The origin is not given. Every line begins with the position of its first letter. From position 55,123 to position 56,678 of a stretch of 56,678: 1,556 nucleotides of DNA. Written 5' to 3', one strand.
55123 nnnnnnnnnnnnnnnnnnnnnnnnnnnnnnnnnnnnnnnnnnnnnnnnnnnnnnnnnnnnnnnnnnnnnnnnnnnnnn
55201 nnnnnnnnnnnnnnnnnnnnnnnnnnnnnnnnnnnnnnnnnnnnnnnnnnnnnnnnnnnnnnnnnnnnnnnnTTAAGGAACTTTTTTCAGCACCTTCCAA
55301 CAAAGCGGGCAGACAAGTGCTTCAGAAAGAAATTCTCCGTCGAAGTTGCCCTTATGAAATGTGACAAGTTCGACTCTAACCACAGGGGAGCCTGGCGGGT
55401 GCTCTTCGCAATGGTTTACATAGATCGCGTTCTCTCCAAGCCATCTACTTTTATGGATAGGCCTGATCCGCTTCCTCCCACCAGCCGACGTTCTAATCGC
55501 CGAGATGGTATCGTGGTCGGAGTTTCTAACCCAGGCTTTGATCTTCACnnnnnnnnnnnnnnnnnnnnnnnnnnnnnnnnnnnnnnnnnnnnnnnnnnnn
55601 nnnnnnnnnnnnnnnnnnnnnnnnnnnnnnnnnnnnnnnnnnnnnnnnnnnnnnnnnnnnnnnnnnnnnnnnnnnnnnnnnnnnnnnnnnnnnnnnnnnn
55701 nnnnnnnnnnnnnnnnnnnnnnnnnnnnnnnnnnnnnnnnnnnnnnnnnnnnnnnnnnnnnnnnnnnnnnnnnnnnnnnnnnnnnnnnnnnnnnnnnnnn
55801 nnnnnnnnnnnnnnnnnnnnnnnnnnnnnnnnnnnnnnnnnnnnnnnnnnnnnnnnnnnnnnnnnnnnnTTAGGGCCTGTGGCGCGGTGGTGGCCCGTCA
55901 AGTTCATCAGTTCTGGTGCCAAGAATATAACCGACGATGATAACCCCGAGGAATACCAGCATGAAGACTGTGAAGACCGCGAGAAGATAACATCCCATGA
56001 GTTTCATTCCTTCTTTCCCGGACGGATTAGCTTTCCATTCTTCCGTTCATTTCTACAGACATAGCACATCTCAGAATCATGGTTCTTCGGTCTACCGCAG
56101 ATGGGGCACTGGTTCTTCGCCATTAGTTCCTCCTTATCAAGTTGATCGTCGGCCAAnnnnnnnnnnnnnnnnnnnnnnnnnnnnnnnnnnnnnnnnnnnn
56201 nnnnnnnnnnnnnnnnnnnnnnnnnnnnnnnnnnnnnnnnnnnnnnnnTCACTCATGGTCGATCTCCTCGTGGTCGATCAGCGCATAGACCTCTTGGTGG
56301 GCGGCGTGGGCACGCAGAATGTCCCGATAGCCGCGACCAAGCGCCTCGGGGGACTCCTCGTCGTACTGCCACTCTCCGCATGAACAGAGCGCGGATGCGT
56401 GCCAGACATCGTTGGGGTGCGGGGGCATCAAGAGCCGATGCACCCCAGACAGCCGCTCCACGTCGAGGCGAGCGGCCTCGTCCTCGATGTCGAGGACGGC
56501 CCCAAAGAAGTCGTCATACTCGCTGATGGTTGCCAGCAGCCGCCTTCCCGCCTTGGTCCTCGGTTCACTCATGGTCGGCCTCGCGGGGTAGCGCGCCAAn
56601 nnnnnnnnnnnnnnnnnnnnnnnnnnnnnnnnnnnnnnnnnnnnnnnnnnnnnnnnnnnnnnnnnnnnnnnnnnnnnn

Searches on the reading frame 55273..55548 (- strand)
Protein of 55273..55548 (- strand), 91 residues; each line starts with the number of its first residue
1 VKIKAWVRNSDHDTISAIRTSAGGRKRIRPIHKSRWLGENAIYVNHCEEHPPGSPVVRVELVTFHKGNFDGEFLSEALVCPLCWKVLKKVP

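Call 11: search_protein_families(library=pfam, proteins=[window:55273-55548:-], max_evalue=0.1)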
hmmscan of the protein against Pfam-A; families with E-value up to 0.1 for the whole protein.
window:55273-55548:- (91 aa): 0 families

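Call 12: search_protein_families(library=phrogs, proteins=[window:55273-55548:-], max_evalue=0.1)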
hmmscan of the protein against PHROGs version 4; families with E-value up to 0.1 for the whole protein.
window:55273-55548:- (91 aa): 0 families

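Call 16: find_related_loci(query=window:55273-55548:-, collection=viral_contigs, flank=5000)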
Query window:55273-55548:- (91 aa) in viral_contigs; peptide patterns used: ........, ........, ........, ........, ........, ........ (x = any residue, [..] = any of these).
77 stretches matched a pattern, but none encodes a relative of the query by tblastn (E <= 1e-3).

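Call 18: find_encoding_contigs(protein=window:55273-55548:-, flank=10000, max_places=10)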
Protein window:55273-55548:- (91 aa): 1 contig read that carries it; 1 place shown.
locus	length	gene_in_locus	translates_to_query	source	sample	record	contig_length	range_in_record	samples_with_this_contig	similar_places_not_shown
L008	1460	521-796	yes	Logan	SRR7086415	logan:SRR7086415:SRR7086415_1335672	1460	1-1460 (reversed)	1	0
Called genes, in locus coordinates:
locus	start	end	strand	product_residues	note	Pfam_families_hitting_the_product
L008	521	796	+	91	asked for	-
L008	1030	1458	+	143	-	?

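Call 44: find_homologous_proteins(query=A1, max_evalue=0.001)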
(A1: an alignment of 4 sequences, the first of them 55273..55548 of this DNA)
Query A1 (4 sequences) (91 aa, profile of the alignment): 9 proteins with E <= 0.001 among 2774 candidates.
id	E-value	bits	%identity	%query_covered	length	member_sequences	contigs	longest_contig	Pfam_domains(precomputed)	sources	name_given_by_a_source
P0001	5.2e-90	319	31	96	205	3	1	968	PF09339.17,PF12802.14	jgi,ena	-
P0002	7.9e-85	302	29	51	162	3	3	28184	-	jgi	jgi:hypothetical protein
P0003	2.9e-76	274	27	96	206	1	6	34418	-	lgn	-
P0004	1.3e-45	174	26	96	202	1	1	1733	-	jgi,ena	-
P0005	1.3e-29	121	100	100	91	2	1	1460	-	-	-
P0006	7.9e-27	112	35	96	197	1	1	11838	-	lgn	-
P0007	2.2e-22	98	33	97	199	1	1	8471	-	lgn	-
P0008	2.5e-20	91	31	96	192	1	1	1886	-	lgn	-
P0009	8.0e-16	76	35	100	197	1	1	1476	-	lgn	-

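Call 45: find_encoding_contigs(protein=P0003, flank=3000, max_places=3)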
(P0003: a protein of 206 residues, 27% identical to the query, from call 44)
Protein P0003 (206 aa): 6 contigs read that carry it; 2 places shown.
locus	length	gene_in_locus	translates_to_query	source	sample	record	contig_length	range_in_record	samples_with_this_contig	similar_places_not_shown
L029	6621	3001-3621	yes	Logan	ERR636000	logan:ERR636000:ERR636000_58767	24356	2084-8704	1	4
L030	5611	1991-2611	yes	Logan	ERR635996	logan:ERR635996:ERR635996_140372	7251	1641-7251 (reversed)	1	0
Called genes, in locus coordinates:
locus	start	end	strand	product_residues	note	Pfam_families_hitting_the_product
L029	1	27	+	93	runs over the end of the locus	-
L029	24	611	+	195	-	-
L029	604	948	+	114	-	-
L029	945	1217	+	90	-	-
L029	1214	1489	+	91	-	-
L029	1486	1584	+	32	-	-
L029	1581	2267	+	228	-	PF00145:DNA_methylase, PF09445:Methyltransf_15 (faint)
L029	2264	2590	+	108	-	PF12957:DUF3846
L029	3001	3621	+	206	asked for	-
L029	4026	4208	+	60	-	-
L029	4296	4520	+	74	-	-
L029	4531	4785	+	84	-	-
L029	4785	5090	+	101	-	-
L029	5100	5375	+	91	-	-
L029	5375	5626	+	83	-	-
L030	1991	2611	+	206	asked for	-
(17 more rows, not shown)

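Call 46: find_encoding_contigs(protein=P0006, flank=3000, max_places=2)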
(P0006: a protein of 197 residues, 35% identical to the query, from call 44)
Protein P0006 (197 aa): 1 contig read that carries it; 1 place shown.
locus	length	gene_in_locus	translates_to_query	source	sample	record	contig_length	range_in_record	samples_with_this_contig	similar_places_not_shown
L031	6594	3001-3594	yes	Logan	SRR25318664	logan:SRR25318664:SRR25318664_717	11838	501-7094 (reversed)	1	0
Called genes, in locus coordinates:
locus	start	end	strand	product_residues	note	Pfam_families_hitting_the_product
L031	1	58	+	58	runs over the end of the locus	-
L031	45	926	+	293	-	-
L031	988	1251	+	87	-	-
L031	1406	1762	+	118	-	-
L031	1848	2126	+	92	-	-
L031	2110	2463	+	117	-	-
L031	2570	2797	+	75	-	-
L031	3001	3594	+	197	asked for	-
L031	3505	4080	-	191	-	-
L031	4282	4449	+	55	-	-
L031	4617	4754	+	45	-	-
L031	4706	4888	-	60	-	-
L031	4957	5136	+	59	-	-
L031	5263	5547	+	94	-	-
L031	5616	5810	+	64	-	-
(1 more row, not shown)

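Call 47: find_encoding_contigs(protein=P0007, flank=3000, max_places=2)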
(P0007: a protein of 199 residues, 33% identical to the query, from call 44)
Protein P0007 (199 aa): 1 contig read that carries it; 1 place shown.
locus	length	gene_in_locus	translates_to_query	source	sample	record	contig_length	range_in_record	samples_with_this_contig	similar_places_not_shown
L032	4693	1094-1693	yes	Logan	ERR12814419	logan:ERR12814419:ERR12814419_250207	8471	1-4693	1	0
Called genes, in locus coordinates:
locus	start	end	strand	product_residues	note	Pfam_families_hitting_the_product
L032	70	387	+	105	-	-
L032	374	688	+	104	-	-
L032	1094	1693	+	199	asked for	-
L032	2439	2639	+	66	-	-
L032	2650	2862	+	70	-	-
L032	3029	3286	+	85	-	-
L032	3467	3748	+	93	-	-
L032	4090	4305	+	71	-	-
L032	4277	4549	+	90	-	-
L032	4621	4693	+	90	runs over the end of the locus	-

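Call 67: predict_structure(alignment_id=A6)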
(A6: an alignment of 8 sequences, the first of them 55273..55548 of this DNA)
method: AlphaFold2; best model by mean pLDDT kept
length: 91 residues; sequences in the alignment: 8
mean_pLDDT: 73.2   pTM: 0.62
mean pLDDT of the five models: 73.2, 64.8, 64.0, 63.9, 62.7
residues with pLDDT >= 90: 3; 70-90: 63; 50-70: 11; < 50: 14
segments of 3 or more residues with pLDDT < 50: 32-45
pLDDT, mean of each block of 10 residues (from residue 1): 78 79 73 45 56 82 76 87 83 72
secondary structure, 60 per line:
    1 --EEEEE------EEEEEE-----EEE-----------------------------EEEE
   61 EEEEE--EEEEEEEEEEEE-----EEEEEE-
elements in order: E3-7 E14-19 E25-27 E57-65 E68-79 E85-90

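Call 71: fold_search(model_id=the predicted structure, library=pdb)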
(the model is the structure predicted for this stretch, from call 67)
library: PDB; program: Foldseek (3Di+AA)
matches with E <= 10: 114; with E <= 0.001: 0
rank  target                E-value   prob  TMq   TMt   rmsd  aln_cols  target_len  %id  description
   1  1k8w_A                6.4e-01  0.23  0.25  0.09   7.4        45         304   16  Crystal structure of the E. coli pseudouridine synthase TruB bound to a T stem-loop RNA (released 2001-12-31)
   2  3n54                  1.1e+00  0.20  0.26  0.09   3.7        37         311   11  Crystal Structure of the GerBC protein (released 2010-08-04)
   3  1zl3_A                1.4e+00  0.14  0.24  0.09   7.5        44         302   16  Coupling of active site motions and RNA binding (released 2005-08-09)
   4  3jco_L                1.5e+00  0.11  0.30  0.10   8.0        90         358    7  Structure of yeast 26S proteasome in M1 state derived from Titan dataset (released 2016-06-15)
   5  7qxw_E                2.1e+00  0.08  0.26  0.09  10.8        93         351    8  Proteasome-ZFAND5 Complex Z+D state (released 2023-02-08)
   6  8usc_E                2.2e+00  0.10  0.30  0.10   8.8        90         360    7  Nub1/Fat10-processing human 26S proteasome (released 2024-11-06)
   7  9uy9_A                2.7e+00  0.04  0.23  0.06  10.9        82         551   13  Macacine gammaherpesvirus 4 glycoprotein B in complex with Fab5 (released 2026-01-21)
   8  9uvc_C                2.8e+00  0.03  0.23  0.06  11.6        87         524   13  Structure of MHV68 glycoprotein B (released 2026-01-21)
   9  3h43_A                3.0e+00  0.09  0.31  0.35   8.3        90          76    9  N-terminal domain of the proteasome-activating nucleotidase of Methanocaldococcus jannaschii (released 2009-06-09)
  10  2z2l_B                3.2e+00  0.01  0.16  0.06  17.3       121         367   12  Penicillin-Binding Protein 2X (PBP2X) from Streptococcus pneumoniae (released 2007-09-04)
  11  6otf_C                3.9e+00  0.06  0.23  0.05   6.8        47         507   23  Symmetric reconstruction of human norovirus GII.2 Snow Mountain Virus Strain VLP in T=3 symmetry (released 2019-06-26)
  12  5wam_B                3.9e+00  0.03  0.19  0.19   5.9        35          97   14  Structure of BamE from Neisseria gonorrhoeae (released 2017-12-06)
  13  9vnj_B                3.9e+00  0.03  0.19  0.19   5.4        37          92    3  Crystal structure of the transmembrane domain of trimeric autotransporter adhesin AtaA in complex with the N-terminal  (released 2025-10-08)
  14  2qx2                  3.9e+00  0.01  0.16  0.07   6.0        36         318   14  Structure of the C-terminal domain of sex pheromone staph-cAM373 precursor from Staphylococcus aureus (released 2007-09-11)
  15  9bv3_E                4.1e+00  0.06  0.27  0.09   8.3        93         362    6  M1B Midnolin-Proteasome (released 2025-06-11)
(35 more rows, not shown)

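Call 88: search_protein_families(library=ncbifam, proteins=[window:55273-55548:-], max_evalue=0.01)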
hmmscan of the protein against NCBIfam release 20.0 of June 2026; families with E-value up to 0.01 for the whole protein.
window:55273-55548:- (91 aa): 0 families

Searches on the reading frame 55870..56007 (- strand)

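Call 11: search_protein_families(library=pfam, proteins=[window:55870-56007:-], max_evalue=0.1)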
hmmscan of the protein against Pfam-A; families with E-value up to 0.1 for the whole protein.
window:55870-56007:- (45 aa): 0 families

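Call 12: search_protein_families(library=phrogs, proteins=[window:55870-56007:-], max_evalue=0.1)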
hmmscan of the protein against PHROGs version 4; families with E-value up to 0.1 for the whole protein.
window:55870-56007:- (45 aa): 1 family
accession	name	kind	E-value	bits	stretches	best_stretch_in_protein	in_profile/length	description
phrog_15012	-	unknown function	0.081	14.2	1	7-29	6-28/97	-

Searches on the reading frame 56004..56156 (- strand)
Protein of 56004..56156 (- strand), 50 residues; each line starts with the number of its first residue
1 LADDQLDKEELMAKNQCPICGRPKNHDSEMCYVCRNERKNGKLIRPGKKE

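Call 11: search_protein_families(library=pfam, proteins=[window:56004-56156:-], max_evalue=0.1)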
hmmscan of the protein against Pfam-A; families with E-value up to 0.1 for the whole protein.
window:56004-56156:- (50 aa): 4 families
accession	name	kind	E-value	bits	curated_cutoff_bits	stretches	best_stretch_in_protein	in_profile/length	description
PF18912.6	DZR_2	-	0.0011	19.3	27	1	16-37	9-30/56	Double zinc ribbon domain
PF13920.12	zf-C3HC4_3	-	0.0015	18.7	27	0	10-24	32-46/49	Zinc finger, C3HC4 type (RING finger)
PF00253.27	Ribosomal_S14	-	0.037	14.2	27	1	11-25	12-26/54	Ribosomal protein S14p/S29e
PF21349.2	RUBY_RBDX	-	0.053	13.4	26.5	1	15-26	17-28/30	Rubrerythrin, rubredoxin-like domain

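Call 12: search_protein_families(library=phrogs, proteins=[window:56004-56156:-], max_evalue=0.1)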
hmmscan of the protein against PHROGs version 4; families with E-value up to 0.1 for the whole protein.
window:56004-56156:- (50 aa): 4 families
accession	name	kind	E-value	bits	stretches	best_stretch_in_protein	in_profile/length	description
phrog_6332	-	unknown function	0.0011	19.9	1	15-38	8-30/60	-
phrog_24410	-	unknown function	0.012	16.4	1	12-35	2-25/67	-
phrog_18649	-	unknown function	0.016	16.2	1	8-36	39-67/68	-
phrog_9035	-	unknown function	0.067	14.1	1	22-39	23-40/48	-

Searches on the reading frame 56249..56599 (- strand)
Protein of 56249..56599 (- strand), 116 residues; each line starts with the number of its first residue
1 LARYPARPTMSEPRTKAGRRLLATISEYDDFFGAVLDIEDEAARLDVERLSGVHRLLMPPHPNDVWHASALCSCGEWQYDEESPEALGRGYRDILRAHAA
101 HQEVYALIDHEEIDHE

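Call 11: search_protein_families(library=pfam, proteins=[window:56249-56599:-], max_evalue=0.1)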
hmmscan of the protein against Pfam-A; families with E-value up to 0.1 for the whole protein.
window:56249-56599:- (116 aa): 1 family
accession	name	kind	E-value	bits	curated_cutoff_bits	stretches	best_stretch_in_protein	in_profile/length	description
PF13682.11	CZB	-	0.048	14.5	29.4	1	70-100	28-55/64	Chemoreceptor zinc-binding domain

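Call 12: search_protein_families(library=phrogs, proteins=[window:56249-56599:-], max_evalue=0.1)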
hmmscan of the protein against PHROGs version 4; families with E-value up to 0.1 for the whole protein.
window:56249-56599:- (116 aa): 0 families
